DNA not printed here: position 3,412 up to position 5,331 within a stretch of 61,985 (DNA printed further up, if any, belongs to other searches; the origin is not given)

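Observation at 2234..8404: Five-gene orphan cluster built around a MORC-like GHKL ATPase, with HTH, Myb-like and degenerate methyltransferase-like partners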

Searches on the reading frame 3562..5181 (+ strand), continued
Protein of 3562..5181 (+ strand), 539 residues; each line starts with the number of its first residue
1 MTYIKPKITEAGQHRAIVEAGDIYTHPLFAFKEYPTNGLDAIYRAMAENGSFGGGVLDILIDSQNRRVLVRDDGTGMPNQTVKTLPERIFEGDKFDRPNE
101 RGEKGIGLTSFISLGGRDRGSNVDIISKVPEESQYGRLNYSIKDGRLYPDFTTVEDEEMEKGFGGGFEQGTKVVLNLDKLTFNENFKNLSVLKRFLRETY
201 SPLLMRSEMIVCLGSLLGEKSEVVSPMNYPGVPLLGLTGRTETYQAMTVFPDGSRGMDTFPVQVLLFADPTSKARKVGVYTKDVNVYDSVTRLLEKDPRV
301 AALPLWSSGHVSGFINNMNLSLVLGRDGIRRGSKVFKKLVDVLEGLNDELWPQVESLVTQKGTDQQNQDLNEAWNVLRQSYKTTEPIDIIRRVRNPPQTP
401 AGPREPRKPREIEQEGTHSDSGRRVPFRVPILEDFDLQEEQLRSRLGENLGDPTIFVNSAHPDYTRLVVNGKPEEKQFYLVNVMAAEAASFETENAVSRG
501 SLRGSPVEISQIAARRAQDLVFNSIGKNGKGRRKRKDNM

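Call 34: find_encoding_contigs(protein=P0012, flank=8000, max_places=3)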
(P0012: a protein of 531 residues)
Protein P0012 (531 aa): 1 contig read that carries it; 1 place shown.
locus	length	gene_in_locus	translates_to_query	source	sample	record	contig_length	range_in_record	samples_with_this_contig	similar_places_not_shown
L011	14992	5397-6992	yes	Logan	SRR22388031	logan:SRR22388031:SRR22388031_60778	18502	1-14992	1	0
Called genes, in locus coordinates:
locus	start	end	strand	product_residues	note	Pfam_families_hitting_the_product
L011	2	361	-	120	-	?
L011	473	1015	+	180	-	PF13521:AAA_28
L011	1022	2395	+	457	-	-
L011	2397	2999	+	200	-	PF01712:dNK (faint)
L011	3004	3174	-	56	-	PF09853:DUF2080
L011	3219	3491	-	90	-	-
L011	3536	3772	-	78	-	-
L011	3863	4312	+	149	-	PF00293:NUDIX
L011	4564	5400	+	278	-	-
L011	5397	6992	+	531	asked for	PF13589:HATPase_c_3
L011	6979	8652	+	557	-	-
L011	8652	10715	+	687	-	-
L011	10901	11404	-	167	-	-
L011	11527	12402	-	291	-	PF13847:Methyltransf_31 (weak)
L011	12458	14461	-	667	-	-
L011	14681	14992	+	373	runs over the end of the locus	PF00579:tRNA-synt_1b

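Call 40: predict_structure(alignment_id=A2)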
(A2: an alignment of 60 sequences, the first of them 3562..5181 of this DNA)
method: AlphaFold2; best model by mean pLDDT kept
length: 539 residues; sequences in the alignment: 60
mean_pLDDT: 91.6   pTM: 0.83
mean pLDDT of the five models: 91.6, 90.1, 89.8, 89.5, 89.3
residues with pLDDT >= 90: 424; 70-90: 72; 50-70: 42; < 50: 1
segments of 3 or more residues with pLDDT < 50: none
pLDDT, mean of each block of 10 residues (from residue 1): 88 93 93 95 92 91 97 97 93 77 82 79 96 97 92 98 96 96 96 97 95 94 97 97 95 94 98 97 95 85 95 95 87 94 97 98 95 96 90 67 68 58 90 97 98 98 97 96 98 96 95 97 84 62
secondary structure, 60 per line:
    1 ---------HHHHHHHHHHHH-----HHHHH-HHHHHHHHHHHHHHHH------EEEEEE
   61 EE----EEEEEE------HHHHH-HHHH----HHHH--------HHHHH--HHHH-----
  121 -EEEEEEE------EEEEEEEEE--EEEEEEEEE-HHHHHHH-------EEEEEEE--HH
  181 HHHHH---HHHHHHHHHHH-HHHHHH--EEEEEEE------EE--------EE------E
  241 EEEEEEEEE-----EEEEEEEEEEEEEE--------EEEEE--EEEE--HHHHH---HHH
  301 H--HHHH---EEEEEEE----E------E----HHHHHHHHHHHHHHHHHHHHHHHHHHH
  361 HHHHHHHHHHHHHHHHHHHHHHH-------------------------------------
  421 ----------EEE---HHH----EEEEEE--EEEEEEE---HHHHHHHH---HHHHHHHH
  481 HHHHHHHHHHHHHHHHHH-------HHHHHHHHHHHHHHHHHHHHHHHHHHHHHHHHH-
elements in order: H10-21 H27-31 H33-48 E55-62 E67-72 H79-83 H85-88 H93-96 H105-109 H112-115 E122-128 E135-143 E146-154 H156-162 E170-176 H179-185 H189-199 H201-206 E209-215 E240-249 E255-268 E277-281 E284-287 H290-294 H298-301 H304-307 E311-317 H334-383 E431-433 E444-449 E452-458 H462-469 H473-498 H506-538

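Call 42: fold_search(model_id=the predicted structure, library=pdb)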
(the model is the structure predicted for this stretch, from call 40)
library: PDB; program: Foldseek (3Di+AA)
matches with E <= 10: 1310; with E <= 0.001: 503
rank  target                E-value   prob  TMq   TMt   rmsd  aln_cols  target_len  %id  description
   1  6d14_A                1.1e-14  1.00  0.46  0.43  19.0       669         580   13  Zebrafish TRAP1 bound to AMPPNP and calcium in the asymmetric closed state (released 2018-04-25)
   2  7exp_A                1.2e-14  1.00  0.45  0.43  21.8       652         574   14  Crystal structure of zebrafish TRAP1 with AMPPNP and MitoQ (released 2022-01-05)
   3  5tth_A                1.5e-14  1.00  0.46  0.38  18.7       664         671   14  Heterodimeric SpyCatcher/SpyTag-fused zebrafish TRAP1 in ATP/ADP-hybrid state (released 2017-08-23)
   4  5uls_B                1.8e-14  1.00  0.42  0.36   6.6       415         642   12  Structure of GRP94 in the active conformation (released 2017-09-27)
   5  4ipe_A                2.5e-14  1.00  0.46  0.42  18.5       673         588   14  Crystal structure of mitochondrial Hsp90 (TRAP1) with AMPPNP (released 2014-01-22)
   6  5tvu_A                2.9e-14  1.00  0.45  0.42  19.6       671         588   14  Crystal structure of mitochondrial Hsp90 (TRAP1) with ATP in absence of Mg (released 2018-03-14)
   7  7exp_B                3.1e-14  1.00  0.43  0.40  19.2       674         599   12  Crystal structure of zebrafish TRAP1 with AMPPNP and MitoQ (released 2022-01-05)
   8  4j0b_B                3.2e-14  1.00  0.45  0.40  19.7       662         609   13  Structure of mitochondrial Hsp90 (TRAP1) with ADP-BeF3 (released 2014-01-22)
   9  5tvw_A                3.6e-14  1.00  0.46  0.42  20.3       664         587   14  Crystal structure of mitochondrial Hsp90 (TRAP1) with ATP in absence of Mg, hemi-hydrolyzed (released 2018-03-14)
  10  4z1i_A                4.7e-14  1.00  0.45  0.64   5.4       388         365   14  Crystal structure of human Trap1 with AMPPNP (released 2015-04-29)
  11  4iyn_A                5.0e-14  1.00  0.45  0.41  20.8       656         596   13  Structure of mitochondrial Hsp90 (TRAP1) with ADP-ALF4- (released 2014-01-22)
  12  4j0b_A                6.2e-14  1.00  0.44  0.41  20.3       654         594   13  Structure of mitochondrial Hsp90 (TRAP1) with ADP-BeF3 (released 2014-01-22)
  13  9a6t_B                6.5e-14  1.00  0.45  0.39   6.7       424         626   13  Integrative model of DNAK-HTPG by crosslinking MS and deep learning (released 2024-09-18)
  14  5tvw_B                8.1e-14  1.00  0.44  0.40  19.9       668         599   12  Crystal structure of mitochondrial Hsp90 (TRAP1) with ATP in absence of Mg, hemi-hydrolyzed (released 2018-03-14)
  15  6xlf_A                9.5e-14  1.00  0.45  0.41   5.2       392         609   14  Full-length Hsc82 in complex with Aha1 in the presence of AMP-PNP (released 2021-06-30)
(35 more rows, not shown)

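Call 46: search_protein_families(library=pfam, proteins=[L011:8652-10715:+, L011:6979-8652:+, L011:10901-11404:-, L011:11527-12402:-, L011:4564-5400:+, L001:9271-9999:+], max_evalue=1)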
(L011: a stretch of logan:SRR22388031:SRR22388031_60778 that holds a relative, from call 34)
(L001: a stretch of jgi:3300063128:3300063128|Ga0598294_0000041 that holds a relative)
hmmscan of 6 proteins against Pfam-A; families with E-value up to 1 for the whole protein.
L011:8652-10715:+ (687 aa): 1 family
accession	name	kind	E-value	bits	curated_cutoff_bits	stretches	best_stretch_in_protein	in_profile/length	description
PF25213.1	HVO_A0261_N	-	0.41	11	35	0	83-119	21-57/86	HVO_A0261 N-terminal domain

L011:6979-8652:+ (557 aa): 3 families
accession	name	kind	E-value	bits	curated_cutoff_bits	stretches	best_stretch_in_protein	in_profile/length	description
PF04218.19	CENP-B_N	-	0.0056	16.7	21.2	1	120-135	3-18/53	CENP-B N-terminal DNA-binding domain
PF24625.1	DUF7626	-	0.04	14.1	27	1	284-328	8-52/55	Domain of unknown function (DUF7626)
PF13565.12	HTH_32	-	0.16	13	33.7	0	410-459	24-65/73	Homeodomain-like domain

L011:10901-11404:- (167 aa): 1 family
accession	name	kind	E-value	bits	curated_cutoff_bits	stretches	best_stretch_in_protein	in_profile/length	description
PF23093.1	GBD_Tenm3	-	0.037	14.3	27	1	85-139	62-119/130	Teneurin-3-like, galactose-binding domain-like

L011:11527-12402:- (291 aa): 18 families
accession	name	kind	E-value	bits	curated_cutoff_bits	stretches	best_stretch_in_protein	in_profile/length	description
PF13847.12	Methyltransf_31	-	2.6e-07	30.9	27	1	118-250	6-124/145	Methyltransferase domain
PF13679.12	Methyltransf_32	-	0.00012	22.5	27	1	110-169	20-82/143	Methyltransferase domain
PF05175.20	MTS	-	0.00012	22.2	23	1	116-172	32-87/170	Methyltransferase small domain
PF13649.12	Methyltransf_25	-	0.00018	22.6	27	1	121-165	3-46/97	Methyltransferase domain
PF08241.18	Methyltransf_11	-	0.00051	21.1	21.2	1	121-165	2-43/95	Methyltransferase domain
PF08242.18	Methyltransf_12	-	0.00096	20.3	30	1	121-209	2-77/98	Methyltransferase domain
PF02475.24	TRM5-TYW2_MTfase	-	0.0015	19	28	1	121-193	42-107/164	TRM5/TYW2 methyltransferase domain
PF06325.19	PrmA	-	0.0041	17.1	22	1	113-172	159-216/296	Ribosomal protein L11 methyltransferase (PrmA)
PF01189.24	Methyltr_RsmB-F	-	0.005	16.9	27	1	119-173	12-66/199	16S rRNA methyltransferase RsmB/F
PF11599.14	AviRa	-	0.0084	16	25.7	1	112-166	51-103/232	RRNA methyltransferase AviRa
PF01209.24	Ubie_methyltran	-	0.017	14.9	20.1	1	111-166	43-98/233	ubiE/COQ5 methyltransferase family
PF01234.23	NNMT_PNMT_TEMT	-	0.022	14.4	25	1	97-188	40-128/261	NNMT/PNMT/TEMT family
PF12847.13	Methyltransf_18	-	0.024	15.1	27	1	117-169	16-67/151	Methyltransferase domain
PF05219.18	DREV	-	0.024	14.2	26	1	115-166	94-143/265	DREV methyltransferase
PF16725.10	Nucleolin_bd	-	0.028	14.7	27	0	16-47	16-50/70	Nucleolin binding domain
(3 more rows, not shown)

L011:4564-5400:+ (278 aa): 0 families

L001:9271-9999:+ (242 aa): 6 families
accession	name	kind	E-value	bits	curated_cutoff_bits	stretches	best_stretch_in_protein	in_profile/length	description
PF13560.12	HTH_31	-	0.0091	16.7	27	1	19-53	5-39/64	Helix-turn-helix domain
PF14493.12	HTH_40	-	0.012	16.3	27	1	27-66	11-50/89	Helix-turn-helix domain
PF12844.13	HTH_19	-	0.013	15.8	30.2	1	24-72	8-52/64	Helix-turn-helix domain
PF16278.11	zf-C2HE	-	0.059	14.2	30.1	1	53-87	21-51/63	C2HE / C2H2 / C2HC zinc-binding finger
PF20191.3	DUF6554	-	0.12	13.3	27.5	1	182-223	34-75/102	Family of unknown function (DUF6554)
PF01381.28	HTH_3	-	0.14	12.6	23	1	22-58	3-40/55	Helix-turn-helix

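Call 47: find_encoding_contigs(protein=P0011, flank=9000, max_places=2)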
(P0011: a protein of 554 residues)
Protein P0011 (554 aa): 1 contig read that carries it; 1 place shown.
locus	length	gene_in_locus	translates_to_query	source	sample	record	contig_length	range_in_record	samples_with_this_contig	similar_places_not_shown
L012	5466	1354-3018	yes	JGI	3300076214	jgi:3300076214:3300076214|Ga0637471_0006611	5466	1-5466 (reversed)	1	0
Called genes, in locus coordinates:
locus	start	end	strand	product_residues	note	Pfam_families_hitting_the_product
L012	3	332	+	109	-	?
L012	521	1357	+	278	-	-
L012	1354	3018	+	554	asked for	-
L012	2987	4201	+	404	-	-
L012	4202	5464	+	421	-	?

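Call 48: find_encoding_contigs(protein=P0015, flank=9000, max_places=2)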
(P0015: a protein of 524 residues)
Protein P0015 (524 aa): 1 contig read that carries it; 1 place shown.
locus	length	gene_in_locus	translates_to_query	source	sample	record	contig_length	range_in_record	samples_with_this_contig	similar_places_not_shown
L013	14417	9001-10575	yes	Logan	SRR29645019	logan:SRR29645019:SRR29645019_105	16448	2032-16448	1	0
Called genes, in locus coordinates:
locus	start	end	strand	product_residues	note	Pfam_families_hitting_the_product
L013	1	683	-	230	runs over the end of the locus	PF01209:Ubie_methyltran, PF13649:Methyltransf_25, PF13847:Methyltransf_31 (weak), PF08241:Methyltransf_11 (weak), PF08242:Methyltransf_12 (weak)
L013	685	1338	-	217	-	-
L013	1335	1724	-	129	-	-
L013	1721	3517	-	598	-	PF00664:ABC_membrane, PF00005:ABC_tran, PF13175:AAA_15 (weak), PF02463:SMC_N (weak)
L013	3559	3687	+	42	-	-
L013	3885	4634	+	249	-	-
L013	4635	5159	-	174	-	-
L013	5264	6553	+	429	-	-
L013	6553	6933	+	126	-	PF00571:CBS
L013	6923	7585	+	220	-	-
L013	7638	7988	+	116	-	-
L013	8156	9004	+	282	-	-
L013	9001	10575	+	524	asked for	-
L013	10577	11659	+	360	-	PF24625:DUF7626 (faint)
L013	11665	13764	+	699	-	-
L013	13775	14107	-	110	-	-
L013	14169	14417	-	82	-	?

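Call 49: find_encoding_contigs(protein=P0022, flank=9000, max_places=2)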
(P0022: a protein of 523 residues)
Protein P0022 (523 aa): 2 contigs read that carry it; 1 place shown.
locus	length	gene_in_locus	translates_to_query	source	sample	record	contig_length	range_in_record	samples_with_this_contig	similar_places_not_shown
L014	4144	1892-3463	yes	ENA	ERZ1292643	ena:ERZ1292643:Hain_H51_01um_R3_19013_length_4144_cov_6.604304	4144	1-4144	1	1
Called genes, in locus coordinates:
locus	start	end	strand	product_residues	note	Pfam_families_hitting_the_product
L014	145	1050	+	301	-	-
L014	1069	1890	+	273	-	-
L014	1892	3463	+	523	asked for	PF13589:HATPase_c_3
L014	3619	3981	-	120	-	PF13581:HATPase_c_2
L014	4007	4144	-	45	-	?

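Call 77: list_cluster_members(proteins=[P0006, P0003, P0005, P0012, P0015, P0022])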
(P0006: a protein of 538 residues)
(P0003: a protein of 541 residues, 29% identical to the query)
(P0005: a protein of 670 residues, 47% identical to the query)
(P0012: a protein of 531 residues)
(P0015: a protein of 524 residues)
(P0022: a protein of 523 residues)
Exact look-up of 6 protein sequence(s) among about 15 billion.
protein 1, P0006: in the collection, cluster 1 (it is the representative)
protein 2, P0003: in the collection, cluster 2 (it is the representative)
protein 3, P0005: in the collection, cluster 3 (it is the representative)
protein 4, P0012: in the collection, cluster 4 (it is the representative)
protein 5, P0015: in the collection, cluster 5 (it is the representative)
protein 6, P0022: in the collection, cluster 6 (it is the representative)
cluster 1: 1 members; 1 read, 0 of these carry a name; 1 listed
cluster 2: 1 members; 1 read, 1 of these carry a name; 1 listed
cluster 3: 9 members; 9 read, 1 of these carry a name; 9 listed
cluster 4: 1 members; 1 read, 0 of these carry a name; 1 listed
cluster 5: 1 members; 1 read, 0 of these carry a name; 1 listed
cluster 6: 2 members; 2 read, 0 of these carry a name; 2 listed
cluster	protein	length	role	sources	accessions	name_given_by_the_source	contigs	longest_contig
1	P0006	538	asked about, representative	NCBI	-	-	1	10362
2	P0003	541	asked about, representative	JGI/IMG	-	hypothetical protein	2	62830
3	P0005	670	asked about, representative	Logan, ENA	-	-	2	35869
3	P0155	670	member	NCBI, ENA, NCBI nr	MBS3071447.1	hypothetical protein J4408_00495 [Candidatus Pacearchaeota archaeon] | hypothetical protein [Candidatus Pacearchaeota archaeon]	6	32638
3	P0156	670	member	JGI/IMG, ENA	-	-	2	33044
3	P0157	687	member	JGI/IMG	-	-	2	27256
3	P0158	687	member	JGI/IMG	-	-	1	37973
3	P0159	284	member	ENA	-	-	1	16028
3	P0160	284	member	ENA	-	-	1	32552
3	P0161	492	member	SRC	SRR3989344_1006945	-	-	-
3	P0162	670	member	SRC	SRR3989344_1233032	-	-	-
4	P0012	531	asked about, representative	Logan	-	-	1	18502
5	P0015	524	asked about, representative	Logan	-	-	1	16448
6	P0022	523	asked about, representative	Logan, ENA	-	-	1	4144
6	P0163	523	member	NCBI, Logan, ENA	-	-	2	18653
